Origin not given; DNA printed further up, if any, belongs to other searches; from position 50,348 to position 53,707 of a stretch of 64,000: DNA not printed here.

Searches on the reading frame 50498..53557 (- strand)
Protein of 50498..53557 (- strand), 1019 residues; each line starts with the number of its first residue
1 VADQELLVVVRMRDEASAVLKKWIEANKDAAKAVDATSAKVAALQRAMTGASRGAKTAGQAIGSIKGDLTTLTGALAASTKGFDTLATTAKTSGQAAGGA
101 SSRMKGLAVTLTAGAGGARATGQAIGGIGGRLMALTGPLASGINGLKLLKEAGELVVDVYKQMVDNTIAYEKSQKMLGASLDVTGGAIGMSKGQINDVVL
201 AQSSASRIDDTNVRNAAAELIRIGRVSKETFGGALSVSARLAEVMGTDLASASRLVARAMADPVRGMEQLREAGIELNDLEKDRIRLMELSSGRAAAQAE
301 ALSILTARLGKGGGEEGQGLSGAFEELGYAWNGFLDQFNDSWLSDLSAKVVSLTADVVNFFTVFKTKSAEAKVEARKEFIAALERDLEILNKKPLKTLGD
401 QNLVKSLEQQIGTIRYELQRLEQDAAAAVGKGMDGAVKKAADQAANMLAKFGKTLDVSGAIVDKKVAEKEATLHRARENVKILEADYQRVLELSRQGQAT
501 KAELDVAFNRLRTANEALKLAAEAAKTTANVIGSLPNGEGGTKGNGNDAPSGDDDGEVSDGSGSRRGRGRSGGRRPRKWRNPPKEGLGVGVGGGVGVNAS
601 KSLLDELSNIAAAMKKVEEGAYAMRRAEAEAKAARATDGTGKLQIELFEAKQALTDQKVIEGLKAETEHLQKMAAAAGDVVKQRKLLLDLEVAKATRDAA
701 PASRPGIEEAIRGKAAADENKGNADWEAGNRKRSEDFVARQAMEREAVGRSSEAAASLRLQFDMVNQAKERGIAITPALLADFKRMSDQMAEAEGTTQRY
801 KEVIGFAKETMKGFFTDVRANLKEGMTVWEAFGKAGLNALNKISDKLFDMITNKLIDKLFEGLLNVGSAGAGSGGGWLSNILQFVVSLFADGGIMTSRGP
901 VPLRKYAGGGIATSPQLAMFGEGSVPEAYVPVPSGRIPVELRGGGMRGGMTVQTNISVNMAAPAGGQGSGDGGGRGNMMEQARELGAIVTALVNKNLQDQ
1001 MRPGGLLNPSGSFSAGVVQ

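Call 61: search_protein_families(library=pfam, proteins=[window:50498-53557:-], max_evalue=0.01)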
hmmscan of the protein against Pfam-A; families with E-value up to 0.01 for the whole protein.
window:50498-53557:- (1019 aa): 1 family
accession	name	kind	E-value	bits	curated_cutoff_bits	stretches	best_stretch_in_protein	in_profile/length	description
PF06791.18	TMP_2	-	3e-09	37.3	30.2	1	123-273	50-195/208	Prophage tail length tape measure protein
